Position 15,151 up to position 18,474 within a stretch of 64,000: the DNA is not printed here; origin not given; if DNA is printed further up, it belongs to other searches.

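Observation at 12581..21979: Four translationally coupled genes: DUF499 ATPase, DUF3780, DUF1156 methyltransferase and PLD-SNF2 helicase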

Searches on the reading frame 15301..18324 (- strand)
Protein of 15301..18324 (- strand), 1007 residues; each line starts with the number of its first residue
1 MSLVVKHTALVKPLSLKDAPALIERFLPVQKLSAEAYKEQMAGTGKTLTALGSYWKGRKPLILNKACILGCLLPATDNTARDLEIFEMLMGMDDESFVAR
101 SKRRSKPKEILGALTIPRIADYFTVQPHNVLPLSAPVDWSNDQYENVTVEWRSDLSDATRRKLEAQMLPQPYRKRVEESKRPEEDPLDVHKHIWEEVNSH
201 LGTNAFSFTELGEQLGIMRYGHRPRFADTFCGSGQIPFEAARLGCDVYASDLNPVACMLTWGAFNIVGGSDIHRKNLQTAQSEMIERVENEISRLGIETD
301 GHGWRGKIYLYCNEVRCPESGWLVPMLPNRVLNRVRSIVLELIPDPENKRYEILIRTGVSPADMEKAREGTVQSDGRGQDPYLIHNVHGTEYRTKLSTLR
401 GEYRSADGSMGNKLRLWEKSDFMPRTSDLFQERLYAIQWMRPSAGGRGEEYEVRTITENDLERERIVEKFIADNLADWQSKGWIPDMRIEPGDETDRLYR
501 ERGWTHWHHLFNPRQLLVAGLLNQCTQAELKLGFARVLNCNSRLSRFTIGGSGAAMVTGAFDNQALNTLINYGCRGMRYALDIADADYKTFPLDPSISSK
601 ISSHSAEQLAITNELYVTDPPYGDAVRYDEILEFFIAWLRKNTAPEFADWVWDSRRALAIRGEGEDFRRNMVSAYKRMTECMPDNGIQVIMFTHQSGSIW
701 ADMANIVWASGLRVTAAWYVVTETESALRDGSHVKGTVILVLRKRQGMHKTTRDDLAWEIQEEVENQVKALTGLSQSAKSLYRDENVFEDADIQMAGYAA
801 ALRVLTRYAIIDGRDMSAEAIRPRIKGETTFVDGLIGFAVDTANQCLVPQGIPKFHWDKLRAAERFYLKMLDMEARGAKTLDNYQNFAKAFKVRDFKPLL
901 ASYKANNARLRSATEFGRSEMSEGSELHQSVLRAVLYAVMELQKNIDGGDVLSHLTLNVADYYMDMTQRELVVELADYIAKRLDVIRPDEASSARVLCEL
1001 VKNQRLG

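Call 3: search_protein_families(library=pfam, proteins=[window:15301-18324:-], max_evalue=0.01)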
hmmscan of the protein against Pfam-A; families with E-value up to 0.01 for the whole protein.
window:15301-18324:- (1007 aa): 2 families
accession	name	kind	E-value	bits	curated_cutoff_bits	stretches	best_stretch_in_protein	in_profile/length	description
PF06634.17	DUF1156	-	1.6e-19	70.2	24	1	27-88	2-72/73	Protein of unknown function (DUF1156)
PF01170.24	UPF0020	-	5.3e-05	23.5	22.3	0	225-282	31-94/197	RMKL-like, methyltransferase domain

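Call 4: search_protein_families(library=padloc, proteins=[window:15301-18324:-], max_evalue=0.01)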
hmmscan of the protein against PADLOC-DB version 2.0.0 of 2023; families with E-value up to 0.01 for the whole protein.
window:15301-18324:- (1007 aa): 14 families
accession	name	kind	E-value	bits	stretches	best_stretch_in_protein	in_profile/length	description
PDLC02189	DUF1156_MTase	-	0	1426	1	11-1006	3-944/944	-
PDLC03314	MTase_II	-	0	1138.7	2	158-1006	99-944/944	Type II methyltransferase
PDLC00660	HmaB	-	1.1e-21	74.5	2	223-260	139-176/967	DNA-adenine methylase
PDLC00661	HmaB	-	2.7e-21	73.2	2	224-261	139-176/973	DNA-adenine methylase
PDLC03352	MTase_II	-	2.1e-12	43.7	2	225-336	94-202/1023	Type II methyltransferase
PDLC02541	PglX|PglXI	-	6.4e-12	42.4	1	471-714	344-590/919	PglXI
PDLC03233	MTase_II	-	3.5e-09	33.8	1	219-262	118-161/731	Type II methyltransferase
PDLC03367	MTase_II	-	1.9e-05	21.2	1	227-260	46-79/633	Type II methyltransferase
PDLC03319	MTase_II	-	0.00011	19.2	1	614-742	293-420/503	Type II methyltransferase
PDLC03322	MTase_II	-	0.00012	19.1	1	227-263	69-105/446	Type II methyltransferase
PDLC03312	MTase_II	-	0.00034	16.4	0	615-712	1131-1228/1344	Type II methyltransferase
PDLC03346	MTase_II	-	0.0042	12.8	0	614-717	609-707/1068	Type II methyltransferase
PDLC03364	MTase_II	-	0.0077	13.2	0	227-265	63-101/380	Type II methyltransferase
PDLC04134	mad2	-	0.01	12.7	0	225-256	294-325/492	mads_2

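Call 5: search_protein_families(library=ncbifam, proteins=[window:15301-18324:-], max_evalue=0.01)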
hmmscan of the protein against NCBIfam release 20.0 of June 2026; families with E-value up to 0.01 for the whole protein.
window:15301-18324:- (1007 aa): 1 family
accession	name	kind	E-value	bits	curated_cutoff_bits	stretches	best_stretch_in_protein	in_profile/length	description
NF042963.1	DUF1156_antiphage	equivalog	0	1276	1000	1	23-1003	1-960/960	anti-phage-associated DUF1156 domain-containing protein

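Call 25: search_solved_structures(query=window:15301-18324:-, max_evalue=0.001, show_alignments=1)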
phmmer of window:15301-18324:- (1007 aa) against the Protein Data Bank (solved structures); distinct sequences matched with E-value up to 0.001: 0.

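Call 45: find_encoding_contigs(protein=window:15301-18324:-, flank=10000, max_places=4)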
Protein window:15301-18324:- (1007 aa): no gene with exactly this product is on record in the collection.

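Call 83: search_solved_structures(query=A4, max_evalue=1, show_alignments=0)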
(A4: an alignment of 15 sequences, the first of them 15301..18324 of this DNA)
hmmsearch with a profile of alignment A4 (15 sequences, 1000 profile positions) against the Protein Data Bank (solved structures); distinct sequences matched with E-value up to 1: 0.
